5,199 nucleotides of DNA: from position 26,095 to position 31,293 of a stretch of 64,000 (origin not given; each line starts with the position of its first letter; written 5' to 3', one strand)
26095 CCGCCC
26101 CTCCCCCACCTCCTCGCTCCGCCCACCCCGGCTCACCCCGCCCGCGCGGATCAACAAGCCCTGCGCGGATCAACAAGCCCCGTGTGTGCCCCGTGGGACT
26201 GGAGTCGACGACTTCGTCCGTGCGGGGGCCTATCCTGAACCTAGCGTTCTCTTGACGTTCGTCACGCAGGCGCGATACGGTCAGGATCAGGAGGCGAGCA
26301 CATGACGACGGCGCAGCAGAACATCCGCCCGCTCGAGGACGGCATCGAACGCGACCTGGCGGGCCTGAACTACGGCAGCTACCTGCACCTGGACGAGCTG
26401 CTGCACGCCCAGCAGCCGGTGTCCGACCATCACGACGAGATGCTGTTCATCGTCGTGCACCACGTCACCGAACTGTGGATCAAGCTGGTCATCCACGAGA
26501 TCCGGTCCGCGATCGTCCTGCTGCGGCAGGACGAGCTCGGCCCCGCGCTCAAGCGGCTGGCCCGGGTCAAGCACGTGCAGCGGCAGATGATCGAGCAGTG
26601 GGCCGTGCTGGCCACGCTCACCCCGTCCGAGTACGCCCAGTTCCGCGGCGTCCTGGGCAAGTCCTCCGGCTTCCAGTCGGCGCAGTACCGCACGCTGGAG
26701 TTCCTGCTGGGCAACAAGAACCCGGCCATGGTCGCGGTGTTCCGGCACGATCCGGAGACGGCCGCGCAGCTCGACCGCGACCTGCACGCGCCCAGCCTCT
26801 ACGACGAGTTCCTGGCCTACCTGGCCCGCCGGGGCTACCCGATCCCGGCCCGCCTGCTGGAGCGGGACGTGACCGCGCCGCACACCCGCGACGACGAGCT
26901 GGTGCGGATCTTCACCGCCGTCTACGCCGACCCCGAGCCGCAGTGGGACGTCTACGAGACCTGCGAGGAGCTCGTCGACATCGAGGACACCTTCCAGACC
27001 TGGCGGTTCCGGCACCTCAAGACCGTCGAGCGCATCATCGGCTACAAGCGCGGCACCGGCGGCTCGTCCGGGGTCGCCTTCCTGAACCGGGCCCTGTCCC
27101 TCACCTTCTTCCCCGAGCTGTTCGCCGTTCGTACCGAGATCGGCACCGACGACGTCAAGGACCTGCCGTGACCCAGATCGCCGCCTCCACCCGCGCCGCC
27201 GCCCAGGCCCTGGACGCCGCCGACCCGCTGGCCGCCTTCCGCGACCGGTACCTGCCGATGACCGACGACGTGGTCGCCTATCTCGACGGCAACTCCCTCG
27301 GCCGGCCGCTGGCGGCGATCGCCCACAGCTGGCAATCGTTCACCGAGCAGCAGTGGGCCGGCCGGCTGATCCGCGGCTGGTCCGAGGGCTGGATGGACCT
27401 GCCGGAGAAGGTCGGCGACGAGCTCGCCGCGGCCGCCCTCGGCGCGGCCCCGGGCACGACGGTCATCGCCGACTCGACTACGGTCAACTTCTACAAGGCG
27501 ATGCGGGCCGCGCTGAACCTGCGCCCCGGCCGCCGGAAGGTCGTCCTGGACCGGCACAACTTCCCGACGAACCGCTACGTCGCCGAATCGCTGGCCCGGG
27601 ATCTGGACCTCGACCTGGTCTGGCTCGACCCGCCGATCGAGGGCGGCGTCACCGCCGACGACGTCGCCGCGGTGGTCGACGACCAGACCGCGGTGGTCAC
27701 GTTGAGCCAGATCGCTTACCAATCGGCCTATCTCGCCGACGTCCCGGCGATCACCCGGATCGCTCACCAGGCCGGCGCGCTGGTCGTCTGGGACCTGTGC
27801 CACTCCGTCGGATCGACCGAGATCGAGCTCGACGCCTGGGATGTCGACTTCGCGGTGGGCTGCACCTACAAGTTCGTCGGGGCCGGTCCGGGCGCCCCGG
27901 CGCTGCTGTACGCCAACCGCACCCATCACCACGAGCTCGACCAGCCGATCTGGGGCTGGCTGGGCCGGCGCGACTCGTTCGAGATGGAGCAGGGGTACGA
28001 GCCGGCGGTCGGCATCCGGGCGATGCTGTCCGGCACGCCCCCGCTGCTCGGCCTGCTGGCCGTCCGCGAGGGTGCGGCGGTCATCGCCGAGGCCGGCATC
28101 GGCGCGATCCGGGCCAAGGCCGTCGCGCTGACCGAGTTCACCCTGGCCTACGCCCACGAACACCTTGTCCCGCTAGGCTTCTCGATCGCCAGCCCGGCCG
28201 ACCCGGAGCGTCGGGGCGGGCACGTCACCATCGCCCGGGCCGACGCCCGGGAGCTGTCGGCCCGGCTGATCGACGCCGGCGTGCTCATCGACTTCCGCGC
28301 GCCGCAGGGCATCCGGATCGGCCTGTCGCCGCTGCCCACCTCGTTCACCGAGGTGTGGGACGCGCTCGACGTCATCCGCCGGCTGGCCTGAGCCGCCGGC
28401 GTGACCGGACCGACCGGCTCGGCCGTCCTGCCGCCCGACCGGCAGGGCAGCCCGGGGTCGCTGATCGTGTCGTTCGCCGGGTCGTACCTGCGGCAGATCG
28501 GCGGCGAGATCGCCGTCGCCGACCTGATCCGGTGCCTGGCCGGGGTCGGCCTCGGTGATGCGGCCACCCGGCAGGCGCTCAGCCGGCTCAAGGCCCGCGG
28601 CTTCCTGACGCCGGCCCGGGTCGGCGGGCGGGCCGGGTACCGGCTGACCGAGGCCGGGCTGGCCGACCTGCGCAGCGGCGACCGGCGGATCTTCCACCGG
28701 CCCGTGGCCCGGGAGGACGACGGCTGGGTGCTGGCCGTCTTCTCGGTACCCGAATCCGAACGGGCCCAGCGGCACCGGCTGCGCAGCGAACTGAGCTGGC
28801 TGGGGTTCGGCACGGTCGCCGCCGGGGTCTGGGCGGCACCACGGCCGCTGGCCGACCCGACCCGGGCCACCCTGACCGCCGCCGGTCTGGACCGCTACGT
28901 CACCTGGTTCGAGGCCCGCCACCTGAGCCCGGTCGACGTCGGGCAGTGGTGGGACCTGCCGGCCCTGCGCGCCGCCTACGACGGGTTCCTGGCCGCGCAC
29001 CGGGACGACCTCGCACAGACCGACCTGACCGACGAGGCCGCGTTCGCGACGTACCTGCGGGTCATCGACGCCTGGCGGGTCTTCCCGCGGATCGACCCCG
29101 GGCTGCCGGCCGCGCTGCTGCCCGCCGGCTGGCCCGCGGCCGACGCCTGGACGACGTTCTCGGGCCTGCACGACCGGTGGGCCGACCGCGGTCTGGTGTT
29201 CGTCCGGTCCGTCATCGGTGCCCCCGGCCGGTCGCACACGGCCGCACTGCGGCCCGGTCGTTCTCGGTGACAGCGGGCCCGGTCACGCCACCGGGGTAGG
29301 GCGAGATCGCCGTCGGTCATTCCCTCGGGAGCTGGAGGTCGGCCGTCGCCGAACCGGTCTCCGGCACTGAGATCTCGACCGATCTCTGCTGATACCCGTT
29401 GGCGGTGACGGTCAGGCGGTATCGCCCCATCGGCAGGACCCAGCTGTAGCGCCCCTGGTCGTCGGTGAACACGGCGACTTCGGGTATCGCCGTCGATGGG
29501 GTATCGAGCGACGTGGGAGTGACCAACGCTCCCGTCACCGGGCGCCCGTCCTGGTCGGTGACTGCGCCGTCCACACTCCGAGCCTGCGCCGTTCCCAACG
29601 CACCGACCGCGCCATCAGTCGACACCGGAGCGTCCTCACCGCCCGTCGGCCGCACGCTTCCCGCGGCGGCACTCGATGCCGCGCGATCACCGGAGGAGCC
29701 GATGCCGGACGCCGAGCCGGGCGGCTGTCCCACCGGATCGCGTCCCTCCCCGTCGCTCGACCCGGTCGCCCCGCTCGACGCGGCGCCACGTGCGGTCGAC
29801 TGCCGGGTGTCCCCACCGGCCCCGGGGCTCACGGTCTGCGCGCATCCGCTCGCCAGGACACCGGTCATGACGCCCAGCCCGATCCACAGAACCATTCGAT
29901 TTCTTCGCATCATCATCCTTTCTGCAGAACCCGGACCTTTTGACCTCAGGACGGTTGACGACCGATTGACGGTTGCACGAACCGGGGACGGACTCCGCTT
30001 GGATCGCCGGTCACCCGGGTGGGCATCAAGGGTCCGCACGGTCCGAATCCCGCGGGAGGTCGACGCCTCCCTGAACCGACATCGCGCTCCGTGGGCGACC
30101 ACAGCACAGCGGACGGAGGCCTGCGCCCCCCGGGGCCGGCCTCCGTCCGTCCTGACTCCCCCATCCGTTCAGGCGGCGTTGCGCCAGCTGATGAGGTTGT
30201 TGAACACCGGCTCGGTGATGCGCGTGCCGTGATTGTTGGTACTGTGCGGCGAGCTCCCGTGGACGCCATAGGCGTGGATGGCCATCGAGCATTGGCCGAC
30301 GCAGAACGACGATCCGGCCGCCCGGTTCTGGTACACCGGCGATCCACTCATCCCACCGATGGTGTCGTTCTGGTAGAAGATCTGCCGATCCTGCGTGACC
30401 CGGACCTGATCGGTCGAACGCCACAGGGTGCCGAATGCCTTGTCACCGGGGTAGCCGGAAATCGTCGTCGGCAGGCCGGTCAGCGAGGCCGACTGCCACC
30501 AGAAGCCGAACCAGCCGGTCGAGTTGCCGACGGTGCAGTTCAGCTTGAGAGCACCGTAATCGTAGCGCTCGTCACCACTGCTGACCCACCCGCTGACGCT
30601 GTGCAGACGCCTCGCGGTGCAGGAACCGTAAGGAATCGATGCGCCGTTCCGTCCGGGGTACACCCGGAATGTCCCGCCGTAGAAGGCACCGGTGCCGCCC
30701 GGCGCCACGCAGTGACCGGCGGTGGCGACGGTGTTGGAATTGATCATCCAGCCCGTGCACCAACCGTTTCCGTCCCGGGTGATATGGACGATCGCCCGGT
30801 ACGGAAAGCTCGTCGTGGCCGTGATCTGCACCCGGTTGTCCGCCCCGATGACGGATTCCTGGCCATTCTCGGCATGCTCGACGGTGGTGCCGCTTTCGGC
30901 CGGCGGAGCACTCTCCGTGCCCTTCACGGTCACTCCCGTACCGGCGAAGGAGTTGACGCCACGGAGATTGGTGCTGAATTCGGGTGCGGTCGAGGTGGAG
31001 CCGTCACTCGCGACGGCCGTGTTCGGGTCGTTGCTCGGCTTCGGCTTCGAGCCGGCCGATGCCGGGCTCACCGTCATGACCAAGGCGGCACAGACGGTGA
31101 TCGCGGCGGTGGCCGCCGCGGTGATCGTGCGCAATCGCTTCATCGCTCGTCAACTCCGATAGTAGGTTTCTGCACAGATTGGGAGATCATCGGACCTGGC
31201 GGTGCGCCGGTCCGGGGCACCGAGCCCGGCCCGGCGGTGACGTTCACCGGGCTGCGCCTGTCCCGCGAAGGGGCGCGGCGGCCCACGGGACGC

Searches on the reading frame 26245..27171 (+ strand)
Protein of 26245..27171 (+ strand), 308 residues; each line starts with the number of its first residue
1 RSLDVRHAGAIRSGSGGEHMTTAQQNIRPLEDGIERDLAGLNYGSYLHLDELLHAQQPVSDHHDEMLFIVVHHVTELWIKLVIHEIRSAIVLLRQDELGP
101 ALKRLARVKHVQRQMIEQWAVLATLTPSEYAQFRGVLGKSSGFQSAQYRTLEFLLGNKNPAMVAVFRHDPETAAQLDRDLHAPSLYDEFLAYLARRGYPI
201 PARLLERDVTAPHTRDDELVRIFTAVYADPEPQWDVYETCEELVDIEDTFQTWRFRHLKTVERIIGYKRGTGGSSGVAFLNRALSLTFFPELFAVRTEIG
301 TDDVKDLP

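Call 54: search_protein_families(library=pfam, proteins=[window:26245-27171:+], max_evalue=0.01)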
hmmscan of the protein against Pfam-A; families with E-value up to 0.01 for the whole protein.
window:26245-27171:+ (308 aa): 1 family
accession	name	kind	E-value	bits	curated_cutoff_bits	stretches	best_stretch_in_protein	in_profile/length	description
PF03301.18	Trp_dioxygenase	-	1.2e-65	222.6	34.9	2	38-164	12-148/346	Tryptophan 2,3-dioxygenase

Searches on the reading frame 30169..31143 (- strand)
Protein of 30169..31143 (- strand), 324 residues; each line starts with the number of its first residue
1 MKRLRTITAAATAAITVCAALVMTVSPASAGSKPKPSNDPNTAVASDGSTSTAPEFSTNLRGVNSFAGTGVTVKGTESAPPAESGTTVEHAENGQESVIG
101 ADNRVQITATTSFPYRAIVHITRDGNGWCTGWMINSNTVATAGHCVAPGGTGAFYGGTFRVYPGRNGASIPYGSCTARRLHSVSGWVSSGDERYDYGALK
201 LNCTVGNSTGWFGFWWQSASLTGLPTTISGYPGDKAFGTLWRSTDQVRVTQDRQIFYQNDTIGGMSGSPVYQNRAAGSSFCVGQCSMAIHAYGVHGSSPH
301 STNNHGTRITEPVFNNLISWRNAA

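Call 54: search_protein_families(library=pfam, proteins=[window:30169-31143:-], max_evalue=0.01)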
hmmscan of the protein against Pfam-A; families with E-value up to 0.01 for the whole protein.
window:30169-31143:- (324 aa): 2 families
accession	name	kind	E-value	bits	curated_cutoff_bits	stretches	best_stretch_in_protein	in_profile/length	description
PF00089.32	Trypsin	-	5.2e-09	36.7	20.6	1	109-270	8-184/220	Trypsin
PF13365.12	Trypsin_2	-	7.1e-07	30.5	27.6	1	129-272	1-136/144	Trypsin-like peptidase domain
